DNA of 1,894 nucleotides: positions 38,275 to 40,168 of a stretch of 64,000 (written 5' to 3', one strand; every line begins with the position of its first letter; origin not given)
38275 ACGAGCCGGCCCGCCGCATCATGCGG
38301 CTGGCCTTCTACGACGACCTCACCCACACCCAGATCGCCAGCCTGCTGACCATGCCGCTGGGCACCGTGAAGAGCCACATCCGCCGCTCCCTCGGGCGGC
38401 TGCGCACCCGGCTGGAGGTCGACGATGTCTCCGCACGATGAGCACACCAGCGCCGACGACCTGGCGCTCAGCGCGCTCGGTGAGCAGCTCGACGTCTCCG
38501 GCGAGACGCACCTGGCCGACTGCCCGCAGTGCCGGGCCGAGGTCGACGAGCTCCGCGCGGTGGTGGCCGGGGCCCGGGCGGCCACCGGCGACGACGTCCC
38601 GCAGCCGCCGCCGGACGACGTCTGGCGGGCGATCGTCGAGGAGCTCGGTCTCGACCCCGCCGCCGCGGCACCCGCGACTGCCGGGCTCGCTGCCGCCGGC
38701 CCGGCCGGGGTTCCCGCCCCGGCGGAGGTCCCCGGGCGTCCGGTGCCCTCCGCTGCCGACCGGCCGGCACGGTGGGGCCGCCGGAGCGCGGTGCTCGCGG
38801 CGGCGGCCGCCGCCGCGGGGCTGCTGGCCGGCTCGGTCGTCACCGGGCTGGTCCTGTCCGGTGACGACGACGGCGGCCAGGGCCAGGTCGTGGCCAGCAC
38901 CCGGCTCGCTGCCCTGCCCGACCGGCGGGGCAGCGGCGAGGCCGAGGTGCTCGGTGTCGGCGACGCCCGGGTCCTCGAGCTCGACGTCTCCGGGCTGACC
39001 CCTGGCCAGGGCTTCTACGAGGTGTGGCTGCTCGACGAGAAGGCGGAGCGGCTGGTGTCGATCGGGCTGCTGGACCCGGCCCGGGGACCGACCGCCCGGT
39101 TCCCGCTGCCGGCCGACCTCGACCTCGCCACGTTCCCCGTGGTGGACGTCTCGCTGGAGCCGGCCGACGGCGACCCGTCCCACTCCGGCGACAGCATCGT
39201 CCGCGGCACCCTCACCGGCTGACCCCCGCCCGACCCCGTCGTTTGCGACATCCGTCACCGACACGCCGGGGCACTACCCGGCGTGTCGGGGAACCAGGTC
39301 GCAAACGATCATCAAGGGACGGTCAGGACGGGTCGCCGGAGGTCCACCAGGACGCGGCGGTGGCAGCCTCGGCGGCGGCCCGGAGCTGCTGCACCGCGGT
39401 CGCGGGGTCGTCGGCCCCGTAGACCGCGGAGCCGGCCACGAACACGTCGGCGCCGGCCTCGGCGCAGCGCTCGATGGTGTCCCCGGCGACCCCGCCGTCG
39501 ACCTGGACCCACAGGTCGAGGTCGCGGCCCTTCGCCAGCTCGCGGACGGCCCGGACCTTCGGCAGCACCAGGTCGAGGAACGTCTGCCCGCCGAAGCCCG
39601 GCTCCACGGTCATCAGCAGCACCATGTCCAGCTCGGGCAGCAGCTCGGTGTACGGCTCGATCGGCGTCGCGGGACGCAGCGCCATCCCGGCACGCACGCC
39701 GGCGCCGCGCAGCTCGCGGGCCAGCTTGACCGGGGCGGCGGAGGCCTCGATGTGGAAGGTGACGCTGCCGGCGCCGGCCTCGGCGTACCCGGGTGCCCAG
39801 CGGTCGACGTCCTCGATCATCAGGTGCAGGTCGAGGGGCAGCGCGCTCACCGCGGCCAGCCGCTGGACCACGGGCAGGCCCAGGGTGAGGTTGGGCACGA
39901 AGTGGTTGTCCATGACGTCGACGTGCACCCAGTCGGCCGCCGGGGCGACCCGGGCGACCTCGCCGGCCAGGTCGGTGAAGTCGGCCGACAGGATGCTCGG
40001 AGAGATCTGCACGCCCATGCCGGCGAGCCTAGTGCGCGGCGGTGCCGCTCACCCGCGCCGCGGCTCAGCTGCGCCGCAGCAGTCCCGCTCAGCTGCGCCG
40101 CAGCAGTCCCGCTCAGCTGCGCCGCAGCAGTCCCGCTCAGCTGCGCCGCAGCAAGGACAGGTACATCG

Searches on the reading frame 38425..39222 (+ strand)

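Call 67: search_protein_families(library=pfam, proteins=[window:38425-39222:+], max_evalue=0.001)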
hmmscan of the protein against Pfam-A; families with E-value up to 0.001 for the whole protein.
window:38425-39222:+ (265 aa): 1 family
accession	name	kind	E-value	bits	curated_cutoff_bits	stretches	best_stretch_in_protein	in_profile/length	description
PF10099.14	RskA_C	-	1e-09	39.2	29.4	1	124-256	2-134/135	Anti-sigma-K factor rskA, C-terminal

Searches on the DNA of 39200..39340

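Call 10: search_rna_families(source=window, start=39200, end=39340, threshold=evalue, max_evalue=10)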
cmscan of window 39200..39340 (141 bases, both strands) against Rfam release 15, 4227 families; matches with E-value up to 10: 10.
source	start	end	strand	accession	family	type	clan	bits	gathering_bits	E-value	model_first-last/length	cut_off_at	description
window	39240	39307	-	RF03316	mir-1263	Gene; miRNA;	-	21.7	95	0.042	1-84/84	no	mir-1263 microRNA precursor family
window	39260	39287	-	RF01723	Rhizobiales-2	Gene; sRNA;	-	17.9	40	2.9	74-103/103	no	Rhizobiales-2 RNA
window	39243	39303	+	RF00052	lin-4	Gene; miRNA;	-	17.4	40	0.26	1-80/80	no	lin-4 microRNA precursor family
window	39238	39308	+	RF03317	mir-4874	Gene; miRNA;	-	15.6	70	2.4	1-94/94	no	mir-4874 microRNA precursor family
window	39226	39317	-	RF01746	mraW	Cis-reg;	-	15.4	50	0.67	1-107/107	no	mraW RNA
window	39237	39310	+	RF01038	mir-1307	Gene; miRNA;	-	13.6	69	5.4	1-90/90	no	mir-1307 microRNA precursor family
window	39234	39317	+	RF01746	mraW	Cis-reg;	-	13.1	50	2.7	1-107/107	no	mraW RNA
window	39224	39328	-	RF00567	SNORD17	Gene; snRNA; snoRNA; CD-box;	-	12.7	45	0.27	42-175/238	no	Small nucleolar RNA SNORD17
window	39240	39306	-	RF04014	mir-8338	Gene; miRNA;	-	12.4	80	5.6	1-61/61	no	mir-8338 microRNA precursor family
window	39292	39327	-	RF01133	sR3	Gene; snRNA; snoRNA; CD-box;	-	7.6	41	7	23-55/55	no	Small nucleolar RNA sR3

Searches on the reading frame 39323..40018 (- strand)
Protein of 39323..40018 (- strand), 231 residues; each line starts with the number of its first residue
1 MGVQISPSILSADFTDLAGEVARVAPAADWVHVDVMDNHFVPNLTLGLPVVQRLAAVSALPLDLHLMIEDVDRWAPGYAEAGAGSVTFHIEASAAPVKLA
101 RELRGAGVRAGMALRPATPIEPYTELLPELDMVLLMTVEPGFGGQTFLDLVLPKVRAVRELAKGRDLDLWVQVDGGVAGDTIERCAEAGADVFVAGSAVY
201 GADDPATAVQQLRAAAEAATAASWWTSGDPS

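Call 33: find_encoding_contigs(protein=window:39323-40018:-, flank=3000, max_places=6)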
Protein window:39323-40018:- (231 aa): no gene with exactly this product is on record in the collection.

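Call 34: find_homologous_proteins(query=window:39323-40018:-, max_evalue=1e-60)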
Query window:39323-40018:- (231 aa): 7989 proteins with E <= 1e-60 among 8000 candidates; the best 120 are listed.
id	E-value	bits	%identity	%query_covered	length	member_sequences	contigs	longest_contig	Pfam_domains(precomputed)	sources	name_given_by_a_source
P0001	2.5e-148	510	-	-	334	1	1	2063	PF00834.26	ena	-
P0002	1.4e-144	498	100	100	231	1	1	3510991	PF00834.26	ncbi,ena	-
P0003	1.2e-132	459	90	100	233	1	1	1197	PF00834.26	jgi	jgi:ribulose-phosphate 3-epimerase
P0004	1.8e-132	458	90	100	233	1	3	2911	PF00834.26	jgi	jgi:ribulose-phosphate 3-epimerase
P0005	7.4e-132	456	91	99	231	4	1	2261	PF00834.26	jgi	jgi:ribulose-phosphate 3-epimerase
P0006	7.8e-132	456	91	99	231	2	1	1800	PF00834.26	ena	-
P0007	5.0e-131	453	90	100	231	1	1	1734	PF00834.26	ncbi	-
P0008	6.7e-131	453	89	100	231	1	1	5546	PF00834.26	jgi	-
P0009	2.0e-130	451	90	100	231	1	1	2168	PF00834.26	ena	-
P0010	2.4e-130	451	89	100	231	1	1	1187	PF00834.26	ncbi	-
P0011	3.1e-130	451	89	100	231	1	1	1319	PF00834.26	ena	-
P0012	3.3e-130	451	89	100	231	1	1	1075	PF00834.26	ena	-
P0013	6.3e-130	450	89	99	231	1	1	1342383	PF00834.26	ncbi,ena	-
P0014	1.3e-129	449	88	100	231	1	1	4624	PF00834.26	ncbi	-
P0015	1.6e-129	449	88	100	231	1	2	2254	PF00834.26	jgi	jgi:ribulose-phosphate 3-epimerase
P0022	6.7e-128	443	89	100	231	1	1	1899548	PF00834.26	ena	-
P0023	1.1e-126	439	88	100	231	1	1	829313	PF00834.26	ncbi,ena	-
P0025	7.6e-123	427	86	100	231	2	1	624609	PF00834.26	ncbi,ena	-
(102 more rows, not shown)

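Call 35: find_encoding_contigs(protein=P0002, flank=2000, max_places=2)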
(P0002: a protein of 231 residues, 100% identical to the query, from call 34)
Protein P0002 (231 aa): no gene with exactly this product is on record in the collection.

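Call 36: find_encoding_contigs(protein=P0013, flank=2000, max_places=2)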
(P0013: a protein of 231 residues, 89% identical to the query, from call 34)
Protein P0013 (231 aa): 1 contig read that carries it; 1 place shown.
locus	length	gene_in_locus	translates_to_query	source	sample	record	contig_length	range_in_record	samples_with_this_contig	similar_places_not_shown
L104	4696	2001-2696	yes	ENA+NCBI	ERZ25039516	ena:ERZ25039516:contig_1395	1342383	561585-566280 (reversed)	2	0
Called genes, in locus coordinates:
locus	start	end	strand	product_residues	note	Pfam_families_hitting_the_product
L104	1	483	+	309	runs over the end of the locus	PF00551:Formyl_trans_N, PF02911:Formyl_trans_C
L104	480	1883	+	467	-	PF01029:NusB, PF01189:Methyltr_RsmB-F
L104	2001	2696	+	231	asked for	PF00834:Ribul_P_3_epim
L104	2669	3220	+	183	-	PF13238:AAA_18 (weak), PF13521:AAA_28 (faint)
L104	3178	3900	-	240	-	PF10099:RskA_C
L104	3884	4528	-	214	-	PF04542:Sigma70_r2, PF08281:Sigma70_r4_2, PF04545:Sigma70_r4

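Call 37: find_encoding_contigs(protein=P0022, flank=2000, max_places=2)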
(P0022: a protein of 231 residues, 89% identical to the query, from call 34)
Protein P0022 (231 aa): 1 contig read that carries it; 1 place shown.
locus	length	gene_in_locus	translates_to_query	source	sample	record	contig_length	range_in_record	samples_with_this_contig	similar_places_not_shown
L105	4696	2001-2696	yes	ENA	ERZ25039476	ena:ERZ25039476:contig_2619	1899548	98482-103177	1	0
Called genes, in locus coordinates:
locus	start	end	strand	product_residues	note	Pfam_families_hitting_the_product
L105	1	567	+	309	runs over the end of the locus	PF00551:Formyl_trans_N, PF02911:Formyl_trans_C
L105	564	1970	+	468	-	PF01029:NusB, PF01189:Methyltr_RsmB-F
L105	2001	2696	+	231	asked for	PF00834:Ribul_P_3_epim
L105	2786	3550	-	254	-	PF10099:RskA_C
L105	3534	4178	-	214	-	PF04542:Sigma70_r2, PF08281:Sigma70_r4_2, PF04545:Sigma70_r4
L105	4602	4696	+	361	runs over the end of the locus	PF00383:dCMP_cyt_deam_1, PF01872:RibD_C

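Call 40: find_encoding_contigs(protein=P0023, flank=1500, max_places=1)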
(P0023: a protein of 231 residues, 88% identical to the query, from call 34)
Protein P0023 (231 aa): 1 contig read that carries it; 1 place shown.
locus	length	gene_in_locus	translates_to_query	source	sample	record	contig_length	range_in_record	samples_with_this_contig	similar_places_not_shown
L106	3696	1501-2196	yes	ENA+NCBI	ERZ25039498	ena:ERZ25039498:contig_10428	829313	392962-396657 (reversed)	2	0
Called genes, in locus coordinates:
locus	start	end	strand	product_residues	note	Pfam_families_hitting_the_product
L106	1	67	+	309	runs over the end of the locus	PF00551:Formyl_trans_N, PF02911:Formyl_trans_C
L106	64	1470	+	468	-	PF01029:NusB, PF01189:Methyltr_RsmB-F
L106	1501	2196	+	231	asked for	PF00834:Ribul_P_3_epim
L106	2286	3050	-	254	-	PF10099:RskA_C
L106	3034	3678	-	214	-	PF04542:Sigma70_r2, PF08281:Sigma70_r4_2, PF04545:Sigma70_r4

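Call 41: find_encoding_contigs(protein=P0025, flank=1500, max_places=1)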
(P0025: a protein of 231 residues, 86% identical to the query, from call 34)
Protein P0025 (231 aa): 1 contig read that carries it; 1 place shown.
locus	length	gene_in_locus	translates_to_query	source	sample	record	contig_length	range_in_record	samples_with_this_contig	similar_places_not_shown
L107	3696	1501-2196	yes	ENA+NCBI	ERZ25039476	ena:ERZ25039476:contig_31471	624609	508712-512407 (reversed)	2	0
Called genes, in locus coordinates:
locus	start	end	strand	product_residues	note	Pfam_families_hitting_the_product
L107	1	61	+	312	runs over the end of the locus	PF00551:Formyl_trans_N, PF02911:Formyl_trans_C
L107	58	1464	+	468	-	PF01029:NusB, PF01189:Methyltr_RsmB-F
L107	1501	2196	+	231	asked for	PF00834:Ribul_P_3_epim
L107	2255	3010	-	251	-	PF10099:RskA_C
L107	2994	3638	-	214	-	PF04542:Sigma70_r2, PF08281:Sigma70_r4_2, PF04545:Sigma70_r4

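Call 67: search_protein_families(library=pfam, proteins=[window:39323-40018:-], max_evalue=0.001)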
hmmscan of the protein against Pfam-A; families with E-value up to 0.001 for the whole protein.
window:39323-40018:- (231 aa): 2 families
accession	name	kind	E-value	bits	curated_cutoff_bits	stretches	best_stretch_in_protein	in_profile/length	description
PF00834.25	Ribul_P_3_epim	-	6.1e-75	251.4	21.1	1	5-200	2-198/198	Ribulose-phosphate 3 epimerase family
PF00215.30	OMPdecase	-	6.3e-05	23.4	27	1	162-211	172-220/221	Orotidine 5'-phosphate decarboxylase / HUMPS family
